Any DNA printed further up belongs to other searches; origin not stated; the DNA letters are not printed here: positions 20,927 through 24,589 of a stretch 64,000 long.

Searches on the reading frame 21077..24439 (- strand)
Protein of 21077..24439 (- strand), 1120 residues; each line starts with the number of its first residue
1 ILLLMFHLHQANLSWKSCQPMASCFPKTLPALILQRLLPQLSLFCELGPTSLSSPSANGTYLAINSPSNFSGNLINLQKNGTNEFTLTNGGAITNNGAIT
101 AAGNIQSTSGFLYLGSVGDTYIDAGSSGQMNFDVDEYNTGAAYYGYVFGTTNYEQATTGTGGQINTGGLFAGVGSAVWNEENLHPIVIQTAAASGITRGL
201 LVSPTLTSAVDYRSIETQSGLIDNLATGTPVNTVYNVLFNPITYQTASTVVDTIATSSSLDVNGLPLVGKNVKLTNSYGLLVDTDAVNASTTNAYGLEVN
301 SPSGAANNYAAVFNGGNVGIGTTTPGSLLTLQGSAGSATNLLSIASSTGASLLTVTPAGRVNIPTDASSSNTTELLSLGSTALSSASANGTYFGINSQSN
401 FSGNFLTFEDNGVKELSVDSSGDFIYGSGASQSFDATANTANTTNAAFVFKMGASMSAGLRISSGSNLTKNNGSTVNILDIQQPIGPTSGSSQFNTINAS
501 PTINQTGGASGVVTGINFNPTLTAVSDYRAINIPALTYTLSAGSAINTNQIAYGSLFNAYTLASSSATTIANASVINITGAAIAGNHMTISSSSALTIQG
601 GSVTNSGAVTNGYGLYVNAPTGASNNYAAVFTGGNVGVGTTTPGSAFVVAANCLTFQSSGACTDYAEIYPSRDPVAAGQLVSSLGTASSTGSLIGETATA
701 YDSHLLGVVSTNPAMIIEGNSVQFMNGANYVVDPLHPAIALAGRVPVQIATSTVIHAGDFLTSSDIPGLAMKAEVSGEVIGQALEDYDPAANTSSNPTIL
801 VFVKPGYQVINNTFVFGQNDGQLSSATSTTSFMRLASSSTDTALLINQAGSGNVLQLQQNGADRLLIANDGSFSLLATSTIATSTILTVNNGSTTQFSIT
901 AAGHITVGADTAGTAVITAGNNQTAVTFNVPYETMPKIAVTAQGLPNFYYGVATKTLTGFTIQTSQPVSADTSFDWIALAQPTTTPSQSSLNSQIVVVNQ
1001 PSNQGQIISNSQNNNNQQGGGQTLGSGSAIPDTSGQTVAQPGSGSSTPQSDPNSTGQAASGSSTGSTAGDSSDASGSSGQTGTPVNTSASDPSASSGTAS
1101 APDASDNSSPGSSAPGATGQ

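Call 4: search_protein_families(library=pfam, proteins=[window:21077-24439:-])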
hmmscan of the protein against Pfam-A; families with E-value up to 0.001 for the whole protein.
window:21077-24439:- (1120 aa): 0 families

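Call 17: find_encoding_contigs(protein=window:21077-24427:-, flank=10000, max_places=6)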
Protein window:21077-24427:- (1116 aa): no gene with exactly this product is on record in the collection.

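Call 19: find_homologous_proteins(query=window:21077-24427:-, max_evalue=1e-10)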
Query window:21077-24427:- (1116 aa): 49 proteins with E <= 1e-10 among 8000 candidates.
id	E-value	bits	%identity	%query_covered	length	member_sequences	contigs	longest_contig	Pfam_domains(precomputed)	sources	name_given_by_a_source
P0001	0.0e+0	2280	100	99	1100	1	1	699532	-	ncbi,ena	-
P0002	9.2e-141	489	46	54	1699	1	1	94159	-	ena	-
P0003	2.3e-131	458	46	33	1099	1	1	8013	PF11962.14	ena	-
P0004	4.1e-59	219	31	59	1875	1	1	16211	-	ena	-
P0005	4.1e-55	206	47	14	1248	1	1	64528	PF14890.12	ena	-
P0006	2.3e-52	197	41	31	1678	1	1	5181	-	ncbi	-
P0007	6.8e-49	185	44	27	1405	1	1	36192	PF17957.8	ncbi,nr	ncbi:MAG: hypothetical protein KGJ13_02995, partial [Patescibacteria group bacterium]|nr:hypothetica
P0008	2.1e-47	180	48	8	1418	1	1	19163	-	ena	-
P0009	6.8e-45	172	40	25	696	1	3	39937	-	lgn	-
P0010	3.1e-44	170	45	27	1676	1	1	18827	PF16403.12,PF13884.12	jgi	jgi:hypothetical protein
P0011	5.4e-43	166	34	40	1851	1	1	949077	-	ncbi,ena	-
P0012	1.2e-40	158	32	59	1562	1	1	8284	-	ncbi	-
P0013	7.7e-38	149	47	18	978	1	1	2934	-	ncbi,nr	ncbi:MAG: hypothetical protein KGJ93_05415, partial [Patescibacteria group bacterium]|nr:hypothetica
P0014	1.1e-36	145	41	25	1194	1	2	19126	PF13884.12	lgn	-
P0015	1.9e-34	137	49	17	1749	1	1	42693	PF12708.13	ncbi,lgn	-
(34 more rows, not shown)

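Call 20: find_encoding_contigs(protein=P0001, flank=10000, max_places=6)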
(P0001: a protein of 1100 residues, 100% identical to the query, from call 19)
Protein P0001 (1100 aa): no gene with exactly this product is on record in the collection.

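Call 21: find_encoding_contigs(protein=P0002, flank=10000, max_places=4)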
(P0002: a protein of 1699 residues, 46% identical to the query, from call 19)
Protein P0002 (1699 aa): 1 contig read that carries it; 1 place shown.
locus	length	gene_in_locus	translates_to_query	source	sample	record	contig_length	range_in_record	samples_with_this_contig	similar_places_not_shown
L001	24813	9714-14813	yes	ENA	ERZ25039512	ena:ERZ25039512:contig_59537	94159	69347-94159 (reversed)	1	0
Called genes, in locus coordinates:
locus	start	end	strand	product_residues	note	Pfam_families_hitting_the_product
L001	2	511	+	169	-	?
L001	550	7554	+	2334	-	-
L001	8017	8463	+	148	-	-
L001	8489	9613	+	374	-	-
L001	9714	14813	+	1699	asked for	-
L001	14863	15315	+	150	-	PF05635:23S_rRNA_IVP (weak)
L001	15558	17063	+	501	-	PF01564:Spermine_synth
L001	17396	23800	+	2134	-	PF10102:DUF2341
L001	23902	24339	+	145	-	PF13366:PDDEXK_3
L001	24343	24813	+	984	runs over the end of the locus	PF10102:DUF2341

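Call 23: find_encoding_contigs(protein=P0052, flank=2000, max_places=4)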
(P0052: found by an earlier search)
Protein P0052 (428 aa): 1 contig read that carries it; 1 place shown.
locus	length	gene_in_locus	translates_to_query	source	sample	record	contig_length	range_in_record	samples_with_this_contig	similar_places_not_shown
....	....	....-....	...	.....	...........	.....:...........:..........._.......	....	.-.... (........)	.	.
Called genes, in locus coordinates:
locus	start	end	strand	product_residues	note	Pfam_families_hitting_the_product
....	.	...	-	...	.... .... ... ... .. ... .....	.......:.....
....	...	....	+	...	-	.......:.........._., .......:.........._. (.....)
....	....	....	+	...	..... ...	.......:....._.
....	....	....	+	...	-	?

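Call 36: find_related_loci(query=P0001, collection=genome_contigs, flank=10000)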
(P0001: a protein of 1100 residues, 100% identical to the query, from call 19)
Query P0001 (1100 aa) in genome_contigs; peptide patterns used: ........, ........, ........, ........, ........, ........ (x = any residue, [..] = any of these).
61 stretches matched a pattern; 5 encode a relative of the query (tblastn E <= 1e-3); 5 distinct loci.
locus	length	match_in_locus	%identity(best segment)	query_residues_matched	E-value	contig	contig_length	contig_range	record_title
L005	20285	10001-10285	54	536-630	1e-18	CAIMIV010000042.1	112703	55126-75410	uncultured bacterium isolate MJ-2014-D5_bin-329 genome assembly, contig: bin-329:42/71, whole genome shotgun sequence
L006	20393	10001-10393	47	536-655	1e-18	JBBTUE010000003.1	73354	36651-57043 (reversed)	MAG: Patescibacteria group bacterium isolate H43-bin024_1 H43_bin024_1_000000000003, whole genome shotgun sequence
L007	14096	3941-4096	54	260-629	4e-11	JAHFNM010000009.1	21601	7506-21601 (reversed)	MAG: Candidatus Nomurabacteria bacterium isolate nzgw480 NODE_3262_length_21602_cov_3.190122, whole genome shotgun seque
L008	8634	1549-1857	42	256-633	1e-10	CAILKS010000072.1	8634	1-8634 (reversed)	uncultured bacterium isolate Ja_bin-4026 genome assembly, contig: bin-4026:72/84, whole genome shotgun sequence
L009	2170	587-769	54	256-311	9e-8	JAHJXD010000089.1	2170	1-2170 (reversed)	MAG: Patescibacteria group bacterium isolate UML_A.mb.15 UML_A.mb.15_k141_157237, whole genome shotgun sequence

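Call 46: find_encoding_contigs(protein=P0052, flank=10000, max_places=10)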
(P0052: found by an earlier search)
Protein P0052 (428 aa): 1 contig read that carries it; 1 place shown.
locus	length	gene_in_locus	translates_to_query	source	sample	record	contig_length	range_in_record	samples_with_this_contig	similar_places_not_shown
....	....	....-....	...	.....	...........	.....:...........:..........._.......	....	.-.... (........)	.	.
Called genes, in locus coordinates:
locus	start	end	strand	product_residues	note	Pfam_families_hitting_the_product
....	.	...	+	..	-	?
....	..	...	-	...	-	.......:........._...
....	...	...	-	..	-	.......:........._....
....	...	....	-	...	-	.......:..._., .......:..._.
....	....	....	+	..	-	-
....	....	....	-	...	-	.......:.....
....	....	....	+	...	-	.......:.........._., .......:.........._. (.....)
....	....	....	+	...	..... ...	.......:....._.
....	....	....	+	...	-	?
